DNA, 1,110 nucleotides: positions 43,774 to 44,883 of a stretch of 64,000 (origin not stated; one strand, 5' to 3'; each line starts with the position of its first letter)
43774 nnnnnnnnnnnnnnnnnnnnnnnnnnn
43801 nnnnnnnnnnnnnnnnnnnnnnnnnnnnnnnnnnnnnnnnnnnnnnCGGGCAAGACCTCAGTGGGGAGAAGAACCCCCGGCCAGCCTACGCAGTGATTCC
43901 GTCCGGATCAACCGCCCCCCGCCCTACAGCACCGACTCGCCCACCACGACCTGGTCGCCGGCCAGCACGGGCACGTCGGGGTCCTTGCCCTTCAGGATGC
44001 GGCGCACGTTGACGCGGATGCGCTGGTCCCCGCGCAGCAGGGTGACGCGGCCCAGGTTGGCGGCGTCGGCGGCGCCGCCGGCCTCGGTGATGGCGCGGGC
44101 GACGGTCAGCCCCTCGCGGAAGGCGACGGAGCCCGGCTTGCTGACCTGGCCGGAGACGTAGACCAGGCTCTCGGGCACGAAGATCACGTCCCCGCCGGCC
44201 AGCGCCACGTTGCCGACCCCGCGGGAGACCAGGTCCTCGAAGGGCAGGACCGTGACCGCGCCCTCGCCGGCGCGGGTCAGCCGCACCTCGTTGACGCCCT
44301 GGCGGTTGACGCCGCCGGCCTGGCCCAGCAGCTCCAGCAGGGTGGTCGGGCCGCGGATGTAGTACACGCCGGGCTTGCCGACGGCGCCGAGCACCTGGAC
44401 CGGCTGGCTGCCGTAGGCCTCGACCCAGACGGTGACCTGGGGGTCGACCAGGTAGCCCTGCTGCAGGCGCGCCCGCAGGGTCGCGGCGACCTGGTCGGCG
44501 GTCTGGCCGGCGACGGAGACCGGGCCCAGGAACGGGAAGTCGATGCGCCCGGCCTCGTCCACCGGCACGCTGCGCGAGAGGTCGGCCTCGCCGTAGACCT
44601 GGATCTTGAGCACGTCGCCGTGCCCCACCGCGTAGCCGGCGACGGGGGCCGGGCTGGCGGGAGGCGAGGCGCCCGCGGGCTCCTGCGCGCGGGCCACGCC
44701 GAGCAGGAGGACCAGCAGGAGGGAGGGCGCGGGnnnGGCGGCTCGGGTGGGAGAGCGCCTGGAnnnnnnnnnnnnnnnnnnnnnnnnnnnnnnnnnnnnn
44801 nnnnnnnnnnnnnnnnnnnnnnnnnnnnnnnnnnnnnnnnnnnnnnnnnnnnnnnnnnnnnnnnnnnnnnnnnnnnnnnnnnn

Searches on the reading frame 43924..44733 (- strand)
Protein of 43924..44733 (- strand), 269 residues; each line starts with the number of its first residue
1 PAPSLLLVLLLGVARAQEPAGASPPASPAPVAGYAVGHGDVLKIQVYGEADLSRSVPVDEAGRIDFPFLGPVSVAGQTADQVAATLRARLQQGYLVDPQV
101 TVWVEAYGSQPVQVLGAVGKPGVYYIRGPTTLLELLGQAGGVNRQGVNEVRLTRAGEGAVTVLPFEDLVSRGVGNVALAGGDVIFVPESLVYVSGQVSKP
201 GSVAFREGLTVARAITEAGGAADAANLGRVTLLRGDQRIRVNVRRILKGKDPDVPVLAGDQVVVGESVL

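Call 37: search_protein_families(library=pfam, proteins=[window:43924-44733:-], max_evalue=0.01)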
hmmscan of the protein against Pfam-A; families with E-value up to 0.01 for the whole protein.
window:43924-44733:- (269 aa): 3 families
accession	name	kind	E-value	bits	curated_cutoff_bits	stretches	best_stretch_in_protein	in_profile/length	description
PF22461.2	SLBB_2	-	8.4e-26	90.3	27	2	111-186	2-79/79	SLBB domain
PF02563.21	Poly_export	-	8.4e-24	84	28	1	31-104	4-76/77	Polysaccharide biosynthesis/export protein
PF10531.15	SLBB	-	1.2e-23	83.1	27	2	191-237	2-50/55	SLBB domain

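Call 77: find_related_loci(query=window:43924-44733:-, collection=metagenome_contigs, flank=9000)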
Query window:43924-44733:- (269 aa) in metagenome_contigs; peptide patterns used: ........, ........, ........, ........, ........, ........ (x = any residue, [..] = any of these).
600 stretches matched a pattern (row limit reached: there are more); 271 encode a relative of the query (tblastn E <= 1e-3); the best 80 are kept; 80 distinct loci.
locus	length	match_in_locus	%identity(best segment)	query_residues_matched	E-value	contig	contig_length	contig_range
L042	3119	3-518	58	98-269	2e-53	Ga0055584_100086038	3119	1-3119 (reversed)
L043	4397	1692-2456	35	29-267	1e-39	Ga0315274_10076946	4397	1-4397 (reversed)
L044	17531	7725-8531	36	21-264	2e-36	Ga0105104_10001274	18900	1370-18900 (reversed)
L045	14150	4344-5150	36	21-264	2e-36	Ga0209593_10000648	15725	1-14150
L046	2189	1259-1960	32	27-253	6e-34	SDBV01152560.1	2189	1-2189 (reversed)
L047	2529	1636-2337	32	27-253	2e-33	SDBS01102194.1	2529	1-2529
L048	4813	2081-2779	32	27-252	4e-32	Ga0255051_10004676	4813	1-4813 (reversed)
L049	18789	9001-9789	32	18-267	3e-32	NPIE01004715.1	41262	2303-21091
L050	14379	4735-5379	33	27-234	4e-31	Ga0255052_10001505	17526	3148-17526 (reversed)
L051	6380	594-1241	32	26-234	2e-30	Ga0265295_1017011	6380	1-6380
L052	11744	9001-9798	28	13-267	2e-30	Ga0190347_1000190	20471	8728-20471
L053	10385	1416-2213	28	13-267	2e-30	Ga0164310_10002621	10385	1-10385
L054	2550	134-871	30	34-267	1e-30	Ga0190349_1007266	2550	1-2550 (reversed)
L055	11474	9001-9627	35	26-226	2e-30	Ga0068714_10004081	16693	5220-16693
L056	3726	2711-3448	29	32-269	3e-30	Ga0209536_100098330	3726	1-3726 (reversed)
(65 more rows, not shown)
